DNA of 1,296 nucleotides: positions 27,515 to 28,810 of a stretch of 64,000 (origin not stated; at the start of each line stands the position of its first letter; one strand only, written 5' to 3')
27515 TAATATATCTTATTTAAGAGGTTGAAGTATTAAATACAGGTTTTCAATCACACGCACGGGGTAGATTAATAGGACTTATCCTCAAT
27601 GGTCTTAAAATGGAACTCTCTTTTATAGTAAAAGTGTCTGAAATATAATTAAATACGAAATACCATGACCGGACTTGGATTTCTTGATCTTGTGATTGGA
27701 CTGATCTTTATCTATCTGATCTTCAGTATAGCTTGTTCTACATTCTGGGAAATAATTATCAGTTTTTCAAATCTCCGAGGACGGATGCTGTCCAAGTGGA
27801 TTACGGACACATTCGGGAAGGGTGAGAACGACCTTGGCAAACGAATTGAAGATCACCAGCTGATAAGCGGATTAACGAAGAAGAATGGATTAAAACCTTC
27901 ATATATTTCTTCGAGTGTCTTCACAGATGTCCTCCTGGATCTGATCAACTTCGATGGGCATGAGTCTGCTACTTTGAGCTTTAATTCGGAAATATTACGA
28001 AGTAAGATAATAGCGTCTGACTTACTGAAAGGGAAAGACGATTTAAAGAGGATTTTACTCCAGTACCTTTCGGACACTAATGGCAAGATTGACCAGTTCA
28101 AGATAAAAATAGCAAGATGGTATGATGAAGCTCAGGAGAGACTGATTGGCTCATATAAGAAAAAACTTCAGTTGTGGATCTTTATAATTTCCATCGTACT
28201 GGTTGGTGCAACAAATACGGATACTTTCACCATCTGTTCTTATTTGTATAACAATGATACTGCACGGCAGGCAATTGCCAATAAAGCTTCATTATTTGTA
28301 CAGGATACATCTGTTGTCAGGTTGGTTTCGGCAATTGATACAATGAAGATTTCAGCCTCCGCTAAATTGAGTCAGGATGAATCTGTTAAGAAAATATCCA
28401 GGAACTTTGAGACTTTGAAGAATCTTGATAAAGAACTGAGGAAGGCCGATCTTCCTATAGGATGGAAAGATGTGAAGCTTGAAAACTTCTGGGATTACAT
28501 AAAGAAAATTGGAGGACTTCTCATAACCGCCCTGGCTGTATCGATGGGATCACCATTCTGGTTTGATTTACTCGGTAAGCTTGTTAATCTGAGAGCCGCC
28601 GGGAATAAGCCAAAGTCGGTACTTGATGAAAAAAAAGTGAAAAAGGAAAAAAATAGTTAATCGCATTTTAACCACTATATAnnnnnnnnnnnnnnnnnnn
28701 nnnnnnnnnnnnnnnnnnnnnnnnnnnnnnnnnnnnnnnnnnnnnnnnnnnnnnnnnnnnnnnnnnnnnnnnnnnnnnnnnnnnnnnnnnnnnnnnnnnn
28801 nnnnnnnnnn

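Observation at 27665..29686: Three-TM protein plus patatin phospholipase two-gene cassette (21-nt spacer): candidate membrane-sensor/effector pair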

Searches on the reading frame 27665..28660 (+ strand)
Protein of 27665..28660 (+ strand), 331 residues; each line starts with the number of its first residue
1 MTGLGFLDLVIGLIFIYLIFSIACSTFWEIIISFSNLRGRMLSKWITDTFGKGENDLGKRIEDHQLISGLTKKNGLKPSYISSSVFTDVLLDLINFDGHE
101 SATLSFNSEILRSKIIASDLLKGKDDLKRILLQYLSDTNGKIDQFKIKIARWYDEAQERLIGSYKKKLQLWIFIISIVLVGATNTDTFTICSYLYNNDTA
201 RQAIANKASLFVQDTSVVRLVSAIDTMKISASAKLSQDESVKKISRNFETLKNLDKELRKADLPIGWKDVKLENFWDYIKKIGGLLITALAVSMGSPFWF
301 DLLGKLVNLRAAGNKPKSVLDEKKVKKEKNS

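Call 3: search_protein_families(library=pfam, proteins=[window:27665-28660:+], max_evalue=0.1)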
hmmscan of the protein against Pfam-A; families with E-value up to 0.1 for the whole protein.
window:27665-28660:+ (331 aa): 0 families

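Call 4: search_protein_families(library=padloc, proteins=[window:27665-28660:+], max_evalue=0.1)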
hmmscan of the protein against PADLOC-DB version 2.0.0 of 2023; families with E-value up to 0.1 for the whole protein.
window:27665-28660:+ (331 aa): 0 families

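Call 5: search_protein_families(library=ncbifam, proteins=[window:27665-28660:+], max_evalue=1)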
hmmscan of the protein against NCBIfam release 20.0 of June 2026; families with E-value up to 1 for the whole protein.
window:27665-28660:+ (331 aa): 1 family
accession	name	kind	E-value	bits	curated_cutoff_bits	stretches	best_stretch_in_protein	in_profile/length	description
NF009207.0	PRK12556.1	equivalog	0.066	12.1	479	1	204-276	207-280/332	tryptophan--tRNA ligase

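Call 6: find_homologous_proteins(query=window:27665-28660:+)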
Query window:27665-28660:+ (331 aa): 168 proteins with E <= 0.001 among 3483 candidates; the best 120 are listed.
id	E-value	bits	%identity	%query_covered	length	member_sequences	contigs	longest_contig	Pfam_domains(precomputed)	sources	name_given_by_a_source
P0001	3.8e-210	715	100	100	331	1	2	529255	-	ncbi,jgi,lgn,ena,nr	ncbi:MAG TPA: hypothetical protein VMT63_10620 [Bacteroidales bacterium]|nr:hypothetical protein [Ba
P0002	1.7e-139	483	66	100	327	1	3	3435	-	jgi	jgi:hypothetical protein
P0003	1.1e-134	467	66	98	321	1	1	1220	-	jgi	jgi:hypothetical protein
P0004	2.6e-133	462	65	98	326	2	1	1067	-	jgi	jgi:hypothetical protein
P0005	2.6e-124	433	61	100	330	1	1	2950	-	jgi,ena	-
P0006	4.1e-124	432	62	99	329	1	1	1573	-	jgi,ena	-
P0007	3.0e-122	426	63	98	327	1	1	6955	-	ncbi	-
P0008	1.1e-116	408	59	97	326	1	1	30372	-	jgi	jgi:hypothetical protein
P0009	4.5e-115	402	57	99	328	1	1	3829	-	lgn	-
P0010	1.5e-113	397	56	98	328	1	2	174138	-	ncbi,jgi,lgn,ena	ncbi:MAG: hypothetical protein ABSF81_03865 [Bacteroidales bacterium]|jgi:hypothetical protein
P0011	4.8e-106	373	54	99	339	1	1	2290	-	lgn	-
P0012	1.3e-105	371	54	98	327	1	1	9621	-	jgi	jgi:hypothetical protein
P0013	7.5e-100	352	52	98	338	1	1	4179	-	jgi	jgi:hypothetical protein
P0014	8.6e-99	349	53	98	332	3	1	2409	-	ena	-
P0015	1.4e-98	348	51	98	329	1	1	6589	-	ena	-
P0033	2.5e-90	321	52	96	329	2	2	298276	-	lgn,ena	-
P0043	2.7e-86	308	49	98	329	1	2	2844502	-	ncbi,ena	-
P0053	3.7e-81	291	48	99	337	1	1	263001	-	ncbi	ncbi:MAG: hypothetical protein V1903_14055 [Bacteroidota bacterium]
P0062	2.2e-71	259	44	96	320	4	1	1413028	-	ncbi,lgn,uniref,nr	ncbi:hypothetical protein [Ohtaekwangia koreensis]|uniref:Uncharacterized protein n=1 Tax=Ohtaekwang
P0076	4.9e-61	225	40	96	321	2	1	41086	-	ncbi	-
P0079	1.2e-55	207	40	100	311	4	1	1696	-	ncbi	-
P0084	1.4e-49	187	38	95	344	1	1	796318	-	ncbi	-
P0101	5.8e-37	146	34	95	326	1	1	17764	-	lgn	-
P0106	3.5e-36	143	30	98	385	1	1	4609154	-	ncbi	-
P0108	3.9e-35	140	32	98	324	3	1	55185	-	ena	-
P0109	4.3e-35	140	32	95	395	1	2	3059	-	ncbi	-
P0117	4.1e-31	127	32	96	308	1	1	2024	-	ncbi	-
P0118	2.7e-30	124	30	96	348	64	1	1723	-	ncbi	-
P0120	6.3e-30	123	30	93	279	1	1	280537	-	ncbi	ncbi:hypothetical protein [Ralstonia pseudosolanacearum]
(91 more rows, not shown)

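Call 8: find_encoding_contigs(protein=P0062, flank=6000, max_places=3)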
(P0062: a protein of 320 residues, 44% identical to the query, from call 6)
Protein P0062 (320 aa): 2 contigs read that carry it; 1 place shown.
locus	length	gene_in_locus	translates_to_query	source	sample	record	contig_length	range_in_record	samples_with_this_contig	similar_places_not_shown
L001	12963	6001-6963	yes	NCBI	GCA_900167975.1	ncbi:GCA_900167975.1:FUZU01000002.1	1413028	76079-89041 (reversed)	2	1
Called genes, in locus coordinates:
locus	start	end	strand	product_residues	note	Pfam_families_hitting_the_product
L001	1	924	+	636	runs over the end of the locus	PF08269:dCache_2, PF17200:sCache_2, PF00672:HAMP (faint), PF01590:GAF, PF13185:GAF_2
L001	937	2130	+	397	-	PF07396:Porin_O_P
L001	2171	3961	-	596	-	-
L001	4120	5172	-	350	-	PF03372:Exo_endo_phos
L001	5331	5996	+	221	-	PF05257:CHAP, PF01471:PG_binding_1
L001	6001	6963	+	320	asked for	-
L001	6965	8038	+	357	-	PF01734:Patatin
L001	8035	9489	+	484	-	PF01244:Peptidase_M19 (weak)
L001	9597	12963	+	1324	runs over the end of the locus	-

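Call 9: find_encoding_contigs(protein=P0120, flank=6000, max_places=3)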
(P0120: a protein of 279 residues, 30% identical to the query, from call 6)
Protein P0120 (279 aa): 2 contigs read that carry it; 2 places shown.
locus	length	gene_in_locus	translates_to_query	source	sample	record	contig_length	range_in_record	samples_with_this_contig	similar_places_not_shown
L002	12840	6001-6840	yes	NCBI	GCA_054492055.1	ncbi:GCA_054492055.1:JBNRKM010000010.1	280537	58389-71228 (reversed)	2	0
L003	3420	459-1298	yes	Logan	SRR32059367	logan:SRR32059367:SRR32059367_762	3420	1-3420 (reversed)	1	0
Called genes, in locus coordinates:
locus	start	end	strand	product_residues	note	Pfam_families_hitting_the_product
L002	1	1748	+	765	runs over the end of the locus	PF08706:D5_N, PF19263:DUF5906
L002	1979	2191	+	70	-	-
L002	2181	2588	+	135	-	PF19889:DUF6362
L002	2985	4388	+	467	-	PF02195:ParB_N (weak), PF01555:N6_N4_Mtase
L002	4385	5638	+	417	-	PF02195:ParB_N, PF01555:N6_N4_Mtase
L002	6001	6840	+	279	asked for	-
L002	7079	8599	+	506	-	-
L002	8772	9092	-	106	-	PF11994:DUF3489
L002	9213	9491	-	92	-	PF15781:ParE-like_toxin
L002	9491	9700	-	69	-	PF11903:ParD_like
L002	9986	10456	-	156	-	PF11994:DUF3489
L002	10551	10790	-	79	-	PF21841:DUF6900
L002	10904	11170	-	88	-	-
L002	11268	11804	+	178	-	-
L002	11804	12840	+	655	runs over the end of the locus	PF05876:GpA_ATPase, PF20454:GpA_nuclease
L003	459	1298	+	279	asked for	-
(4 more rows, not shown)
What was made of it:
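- The Ralstonia homologue lies in the accessory region of a prophage next to ParDE and methylases (call 9).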

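Call 11: find_related_loci(query=A1, collection=genome_contigs, flank=6000)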
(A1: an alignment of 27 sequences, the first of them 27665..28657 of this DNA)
Query A1 (331 aa) in genome_contigs; peptide patterns used: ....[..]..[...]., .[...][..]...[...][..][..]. (x = any residue, [..] = any of these).
600 stretches matched a pattern (row limit reached: there are more); 573 encode a relative of the query (tblastn E <= 1e-3); the best 80 are kept; 80 distinct loci.
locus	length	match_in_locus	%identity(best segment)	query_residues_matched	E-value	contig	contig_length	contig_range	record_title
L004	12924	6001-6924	44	1-318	4e-73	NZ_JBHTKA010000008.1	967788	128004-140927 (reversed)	Ohtaekwangia kribbensis strain CCUG 58938 GCM70027483_9, whole genome shotgun sequence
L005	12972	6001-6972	40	1-321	2e-71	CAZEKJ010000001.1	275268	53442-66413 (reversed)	MAG TPA_asm: uncultured Porphyromonadaceae bacterium isolate binchicken_co266_44 genome assembly, contig: NODE_64_length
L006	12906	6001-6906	41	1-325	5e-70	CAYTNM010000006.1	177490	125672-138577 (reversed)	MAG TPA_asm: uncultured Ohtaekwangia sp. isolate SRP199154_co1_28 genome assembly, contig: NODE_23_length_177490_cov_190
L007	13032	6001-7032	38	1-318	2e-58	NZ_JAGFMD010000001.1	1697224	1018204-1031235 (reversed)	Roseivirga sp. E12 scaffold_1_length=1697225, whole genome shotgun sequence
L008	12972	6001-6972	37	1-319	2e-57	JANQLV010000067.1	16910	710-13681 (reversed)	MAG: Saprospiraceae bacterium isolate PL25a_bin.71 k99_2272797, whole genome shotgun sequence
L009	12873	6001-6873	38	5-318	1e-57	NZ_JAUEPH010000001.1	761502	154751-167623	Algoriphagus sediminis strain C2-7 scaffold_1_length=761503, whole genome shotgun sequence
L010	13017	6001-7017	36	1-317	1e-56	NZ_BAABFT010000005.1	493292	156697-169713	Mucilaginibacter gynuensis strain JCM 17705 sequence05, whole genome shotgun sequence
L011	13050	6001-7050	32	1-326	1e-55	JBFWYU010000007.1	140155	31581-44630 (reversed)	MAG: Bacteroidia bacterium isolate CA_2019_TPBS_171 NODE_1077_length_140155_cov_6.852465_TPBS, whole genome shotgun sequ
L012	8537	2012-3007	33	1-318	1e-51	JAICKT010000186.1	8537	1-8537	MAG: Parafilimonas sp. isolate GZL_HY_2_bin.80 k141_4388631_length_8537_cov_13.6012, whole genome shotgun sequence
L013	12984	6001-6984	33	1-318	5e-51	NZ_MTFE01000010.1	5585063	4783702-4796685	Cnuella takakiae strain RG1-1 Scaffold1, whole genome shotgun sequence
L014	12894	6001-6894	36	1-313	5e-49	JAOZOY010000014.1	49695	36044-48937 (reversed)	MAG: Deltaproteobacteria bacterium isolate GMC4.metabat2.118_sub GMC4_303_length_49695_cov_22.855157, whole genome shotg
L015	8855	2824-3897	30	1-321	5e-49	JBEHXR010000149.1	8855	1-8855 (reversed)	MAG: Bacteroidota bacterium isolate ES1.bin.85 NODE_7563_length_8855_cov_8.258566, whole genome shotgun sequence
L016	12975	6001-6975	34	1-318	9e-49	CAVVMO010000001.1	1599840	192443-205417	MAG: uncultured Bacteroidales bacterium isolate MFD04716.bin.1.418 genome assembly, contig: contig_21206, whole genome s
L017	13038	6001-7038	32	1-328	8e-48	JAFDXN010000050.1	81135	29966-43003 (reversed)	MAG: Bacteroidetes bacterium isolate SZAS-26 CK_MAG-111__50__length-81135, whole genome shotgun sequence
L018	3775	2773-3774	32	1-315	7e-48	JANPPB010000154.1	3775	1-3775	MAG: Segetibacter sp. isolate VAR_83_metabat_506 VAR_83_k141_1121602, whole genome shotgun sequence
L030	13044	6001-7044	32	1-324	5e-45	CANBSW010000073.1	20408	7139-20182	MAG: Chitinophagaceae bacterium isolate JR-MC-C-240519-118 genome assembly, contig: JR-MC-C-240519-C2122, whole genome s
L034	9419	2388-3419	32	1-317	2e-43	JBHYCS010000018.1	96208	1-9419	MAG: Chitinophagaceae bacterium isolate CCAP1403_21_bin-007 CCAP1403_21_bin-007_c18, whole genome shotgun sequence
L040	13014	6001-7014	33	1-316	1e-41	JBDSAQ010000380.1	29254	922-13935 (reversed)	MAG: Ginsengibacter sp. isolate cluster1_bin.113 k127_1705528, whole genome shotgun sequence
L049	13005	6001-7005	31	1-316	4e-40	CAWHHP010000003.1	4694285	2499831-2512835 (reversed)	MAG: uncultured Chitinophagaceae bacterium isolate MFD01916.bin.1.143 genome assembly, contig: contig_1630, whole genome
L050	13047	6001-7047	30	1-327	6e-40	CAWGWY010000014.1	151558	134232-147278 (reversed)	MAG: uncultured Chitinophagaceae bacterium isolate MFD02581.bin.2.150 genome assembly, contig: contig_41566, whole genom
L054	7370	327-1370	31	1-324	2e-39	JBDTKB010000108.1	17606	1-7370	MAG: Ginsengibacter sp. isolate cluster2_bin.67 k127_219846, whole genome shotgun sequence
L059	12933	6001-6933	31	1-317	6e-38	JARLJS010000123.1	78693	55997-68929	MAG: Nevskia sp. isolate MAG_CA22 MetaCoAG_Bin_22_Anoxic_k141_983062, whole genome shotgun sequence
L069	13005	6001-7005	29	1-317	1e-36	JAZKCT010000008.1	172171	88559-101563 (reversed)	MAG: Bacteroidota bacterium isolate DC_HB_01_SPN181219-bin006 DCHB01SPN_B006_0_000000000008, whole genome shotgun sequen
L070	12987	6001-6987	28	1-325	2e-36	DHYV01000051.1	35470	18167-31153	MAG TPA_asm: Desulfobulbaceae bacterium UBA5121 UBA5121_contig_4066, whole genome shotgun sequence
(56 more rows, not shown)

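Call 18: search_protein_families(library=pfam, alignment_id=A2, max_evalue=0.001)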
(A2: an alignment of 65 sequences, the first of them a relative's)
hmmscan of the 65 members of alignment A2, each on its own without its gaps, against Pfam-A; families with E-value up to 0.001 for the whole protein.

A. member 1, L001:6965-8035:+ (357 aa): 1 family
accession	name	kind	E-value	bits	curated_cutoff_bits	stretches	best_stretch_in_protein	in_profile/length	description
PF01734.28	Patatin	-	7.8e-24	85.4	27.7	1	7-200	1-190/191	Patatin-like phospholipase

B. families by the number of members that match (of 65 scanned): 24 families
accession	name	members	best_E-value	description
PF01734.28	Patatin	6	6.1e-36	Patatin-like phospholipase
PF00082.27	Peptidase_S8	5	6.4e-34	Subtilase family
PF09286.16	Pro-kuma_activ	3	1.3e-16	Pro-kumamolisin, activation domain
PF09994.14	T6SS_Tle1-like_cat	1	6.6e-72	T6SS, Phospholipase effector Tle1-like, catalytic domain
PF01223.29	Endonuclease_NS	1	7.3e-37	DNA/RNA non-specific endonuclease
PF02653.21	BPD_transp_2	1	1.7e-34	Branched-chain amino acid transport system / permease component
PF01471.23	PG_binding_1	1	1.2e-33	Putative peptidoglycan binding domain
PF00959.24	Phage_lysozyme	1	1.2e-29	Phage lysozyme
PF01510.30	Amidase_2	1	4.6e-25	N-acetylmuramoyl-L-alanine amidase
PF00072.30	Response_reg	1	6.6e-25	Response regulator receiver domain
PF04909.20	Amidohydro_2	1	3.5e-17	Amidohydrolase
PF13539.11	Peptidase_M15_4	1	8.1e-16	D-alanyl-D-alanine carboxypeptidase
PF01374.23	Glyco_hydro_46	1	2.1e-14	Glycosyl hydrolase family 46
PF13589.12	HATPase_c_3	1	5.4e-13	Histidine kinase-, DNA gyrase B-, and HSP90-like ATPase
PF01244.27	Peptidase_M19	1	5.2e-12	Membrane dipeptidase (Peptidase family M19)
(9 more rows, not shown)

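Call 22: search_protein_families(library=pfam, alignment_id=A3, max_evalue=0.001)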
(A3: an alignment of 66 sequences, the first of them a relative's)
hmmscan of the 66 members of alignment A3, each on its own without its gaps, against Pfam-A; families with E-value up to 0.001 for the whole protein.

A. member 1, L001:5277-5993:+ (239 aa): 2 families
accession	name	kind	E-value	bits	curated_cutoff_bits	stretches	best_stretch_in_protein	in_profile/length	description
PF01471.23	PG_binding_1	-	3.2e-15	56.5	23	1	176-230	1-54/57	Putative peptidoglycan binding domain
PF05257.22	CHAP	-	7.7e-08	33.2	26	1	58-137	3-81/81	CHAP domain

B. families by the number of members that match (of 66 scanned): 65 families (the first 25 are shown)
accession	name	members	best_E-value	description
PF01510.30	Amidase_2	5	3e-28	N-acetylmuramoyl-L-alanine amidase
PF01471.23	PG_binding_1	3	3.2e-15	Putative peptidoglycan binding domain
PF08239.17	SH3_3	2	2.1e-21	Bacterial SH3 domain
PF13676.11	TIR_2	2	2.5e-16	TIR domain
PF00112.29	Peptidase_C1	2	5e-15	Papain family cysteine protease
PF08937.16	ThsB_TIR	2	3.4e-13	Thoeris protein ThsB, TIR-like domain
PF00082.27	Peptidase_S8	2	3.4e-10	Subtilase family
PF05257.22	CHAP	2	2e-08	CHAP domain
PF00041.27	fn3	2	3.5e-07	Fibronectin type III domain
PF06347.19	SH3_4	2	5.3e-06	Bacterial SH3 domain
PF01968.24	Hydantoinase_A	1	2.6e-92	Hydantoinase/oxoprolinase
PF13517.12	FG-GAP_3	1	2.3e-56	FG-GAP-like repeat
PF13378.12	MR_MLE_C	1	7.2e-54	Enolase C-terminal domain-like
PF06206.17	CpeT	1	1.7e-49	CpeT/CpcT family (DUF1001)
PF05378.19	Hydant_A_N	1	5.7e-46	Hydantoinase/oxoprolinase N-terminal region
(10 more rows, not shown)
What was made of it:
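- On Toxin-immunity pair (polymorphic toxin systems): The same TM family sits beside more than 10 unrelated enzyme families (calls 18, 22).
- The partner list (patatin, TIR, nuclease, proteases) resembles the effector repertoire of known defence systems (calls 18, 22).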

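Call 23: predict_structure(alignment_id=A1)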
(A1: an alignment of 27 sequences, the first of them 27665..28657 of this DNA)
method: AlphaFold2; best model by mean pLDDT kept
length: 331 residues; sequences in the alignment: 27
mean_pLDDT: 84.4   pTM: 0.74
mean pLDDT of the five models: 84.4, 83.7, 80.9, 80.6, 79.0
residues with pLDDT >= 90: 154; 70-90: 133; 50-70: 36; < 50: 8
segments of 3 or more residues with pLDDT < 50: 226-232
pLDDT, mean of each block of 10 residues (from residue 1): 85 94 89 85 90 80 89 79 93 83 78 90 90 95 96 91 88 93 92 93 91 80 58 59 76 77 75 89 94 92 91 64 68 60
secondary structure, 60 per line:
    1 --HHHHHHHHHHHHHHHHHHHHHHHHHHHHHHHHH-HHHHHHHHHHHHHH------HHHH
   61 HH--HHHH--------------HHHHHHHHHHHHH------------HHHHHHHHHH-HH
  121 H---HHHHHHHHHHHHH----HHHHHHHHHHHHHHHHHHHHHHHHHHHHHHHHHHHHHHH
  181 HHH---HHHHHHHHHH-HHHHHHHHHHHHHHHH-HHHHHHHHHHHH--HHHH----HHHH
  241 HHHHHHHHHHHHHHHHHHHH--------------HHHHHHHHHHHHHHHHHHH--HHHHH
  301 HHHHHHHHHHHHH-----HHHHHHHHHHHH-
elements in order: H3-35 H37-50 H57-62 H65-68 H83-95 H108-117 H125-137 H142-183 H187-196 H198-213 H215-226 H229-232 H237-260 H275-293 H296-313 H319-330
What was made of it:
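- On Holin (functional class): The 'small' criterion is not met: 331 aa with two large structured loops (call 23).
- Checked: The AlphaFold2 model (pLDDT 84, pTM 0.74) is all-helical, with long helical loops between them (call 23).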
